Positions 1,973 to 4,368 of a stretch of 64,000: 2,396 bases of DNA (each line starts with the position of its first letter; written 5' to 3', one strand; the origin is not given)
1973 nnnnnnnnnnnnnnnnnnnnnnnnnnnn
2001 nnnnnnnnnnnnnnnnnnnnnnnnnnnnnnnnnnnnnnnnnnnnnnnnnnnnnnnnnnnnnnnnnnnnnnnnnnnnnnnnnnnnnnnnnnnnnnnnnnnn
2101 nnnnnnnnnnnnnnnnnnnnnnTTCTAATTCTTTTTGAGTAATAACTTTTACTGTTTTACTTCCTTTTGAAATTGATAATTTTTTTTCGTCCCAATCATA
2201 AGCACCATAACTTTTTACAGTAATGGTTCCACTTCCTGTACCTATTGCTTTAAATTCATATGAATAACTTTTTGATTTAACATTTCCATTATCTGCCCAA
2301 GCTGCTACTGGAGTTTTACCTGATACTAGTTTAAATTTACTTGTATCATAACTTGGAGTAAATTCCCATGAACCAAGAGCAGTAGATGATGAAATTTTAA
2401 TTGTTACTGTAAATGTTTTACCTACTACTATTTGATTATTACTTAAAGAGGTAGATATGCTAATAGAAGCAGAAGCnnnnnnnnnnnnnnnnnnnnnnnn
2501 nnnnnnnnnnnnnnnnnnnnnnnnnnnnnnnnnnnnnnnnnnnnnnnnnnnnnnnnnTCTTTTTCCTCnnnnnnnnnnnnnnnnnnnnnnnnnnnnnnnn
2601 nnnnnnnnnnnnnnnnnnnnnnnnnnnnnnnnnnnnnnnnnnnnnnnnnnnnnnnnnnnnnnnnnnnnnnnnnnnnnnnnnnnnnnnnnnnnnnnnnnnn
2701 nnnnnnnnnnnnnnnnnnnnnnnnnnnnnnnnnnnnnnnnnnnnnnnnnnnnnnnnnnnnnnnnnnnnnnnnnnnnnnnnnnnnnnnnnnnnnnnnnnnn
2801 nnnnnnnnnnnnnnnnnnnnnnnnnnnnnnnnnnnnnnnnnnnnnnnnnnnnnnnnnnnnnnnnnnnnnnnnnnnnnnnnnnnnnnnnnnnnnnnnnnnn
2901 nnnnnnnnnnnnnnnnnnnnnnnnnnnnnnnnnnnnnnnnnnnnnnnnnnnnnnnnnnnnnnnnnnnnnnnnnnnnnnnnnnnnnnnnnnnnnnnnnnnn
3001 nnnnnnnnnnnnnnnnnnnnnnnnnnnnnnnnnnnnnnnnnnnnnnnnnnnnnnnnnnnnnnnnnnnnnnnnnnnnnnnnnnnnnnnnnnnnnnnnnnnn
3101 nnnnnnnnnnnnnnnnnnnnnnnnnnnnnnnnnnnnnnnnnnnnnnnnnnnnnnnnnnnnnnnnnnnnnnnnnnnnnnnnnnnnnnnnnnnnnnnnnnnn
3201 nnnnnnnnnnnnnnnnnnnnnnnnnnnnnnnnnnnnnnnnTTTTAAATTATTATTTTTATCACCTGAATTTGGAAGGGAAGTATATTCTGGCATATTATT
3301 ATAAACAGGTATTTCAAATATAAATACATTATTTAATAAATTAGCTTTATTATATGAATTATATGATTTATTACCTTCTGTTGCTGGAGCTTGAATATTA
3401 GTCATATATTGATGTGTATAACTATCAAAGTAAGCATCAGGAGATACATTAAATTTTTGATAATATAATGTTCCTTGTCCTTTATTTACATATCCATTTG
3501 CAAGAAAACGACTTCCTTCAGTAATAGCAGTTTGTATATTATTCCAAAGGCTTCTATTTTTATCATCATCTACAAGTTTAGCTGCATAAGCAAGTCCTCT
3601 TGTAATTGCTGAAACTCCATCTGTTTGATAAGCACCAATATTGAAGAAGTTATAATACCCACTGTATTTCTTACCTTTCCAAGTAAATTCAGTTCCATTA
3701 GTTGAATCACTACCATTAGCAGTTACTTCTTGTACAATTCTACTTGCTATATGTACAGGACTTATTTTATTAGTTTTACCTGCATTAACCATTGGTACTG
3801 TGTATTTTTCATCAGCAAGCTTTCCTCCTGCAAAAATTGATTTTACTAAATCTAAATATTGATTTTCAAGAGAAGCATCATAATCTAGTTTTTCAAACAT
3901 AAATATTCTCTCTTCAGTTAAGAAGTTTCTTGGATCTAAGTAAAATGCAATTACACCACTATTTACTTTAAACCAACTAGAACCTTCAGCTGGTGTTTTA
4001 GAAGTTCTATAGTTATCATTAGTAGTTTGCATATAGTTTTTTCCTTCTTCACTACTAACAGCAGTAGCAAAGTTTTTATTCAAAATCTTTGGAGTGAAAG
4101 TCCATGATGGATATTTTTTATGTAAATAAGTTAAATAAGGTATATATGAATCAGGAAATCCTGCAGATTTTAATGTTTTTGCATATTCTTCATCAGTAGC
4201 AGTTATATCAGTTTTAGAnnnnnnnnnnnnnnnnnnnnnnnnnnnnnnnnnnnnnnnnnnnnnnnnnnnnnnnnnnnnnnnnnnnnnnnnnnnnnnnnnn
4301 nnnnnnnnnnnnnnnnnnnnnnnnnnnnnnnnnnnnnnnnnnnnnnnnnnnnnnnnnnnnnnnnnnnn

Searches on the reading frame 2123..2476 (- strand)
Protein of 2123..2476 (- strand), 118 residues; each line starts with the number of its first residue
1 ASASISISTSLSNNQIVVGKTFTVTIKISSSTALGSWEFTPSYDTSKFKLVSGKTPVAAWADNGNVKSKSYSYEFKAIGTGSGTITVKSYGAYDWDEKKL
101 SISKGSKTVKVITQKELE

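Call 59: search_protein_families(library=pfam, proteins=[window:2123-2476:-], max_evalue=1)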
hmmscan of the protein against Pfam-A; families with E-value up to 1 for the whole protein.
seq(118 aa): 5 families
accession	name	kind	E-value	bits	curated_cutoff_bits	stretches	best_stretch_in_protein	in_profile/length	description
PF00963.24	Cohesin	-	1.7e-06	28.7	24.1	1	14-88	8-76/139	Cohesin domain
PF13584.12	BatD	-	5.7e-05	24.1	24.1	1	10-89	2-73/92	BatD DUF11 like domain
PF16640.11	Big_3_5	-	0.0083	17.1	35.5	1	10-88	2-68/88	Bacterial Ig-like domain (group 3)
PF09394.16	Inhibitor_I42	-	0.01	16.6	27.2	1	17-89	3-73/91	Chagasin family peptidase inhibitor I42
PF18692.7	DUF5640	-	0.016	15.5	28.5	1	60-103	7-48/85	Family of unknown function (DUF5640)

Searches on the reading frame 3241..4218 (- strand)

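Call 65: search_protein_families(library=pfam, proteins=[window:3241-4218:-], max_evalue=0.5)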
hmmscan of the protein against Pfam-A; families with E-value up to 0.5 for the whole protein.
window:3241-4218:- (326 aa): 1 family
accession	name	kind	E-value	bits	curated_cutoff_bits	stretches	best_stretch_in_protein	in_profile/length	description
PF15162.11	SCRE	-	0.25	11.4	27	1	52-166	11-124/162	Protein SPO16 homolog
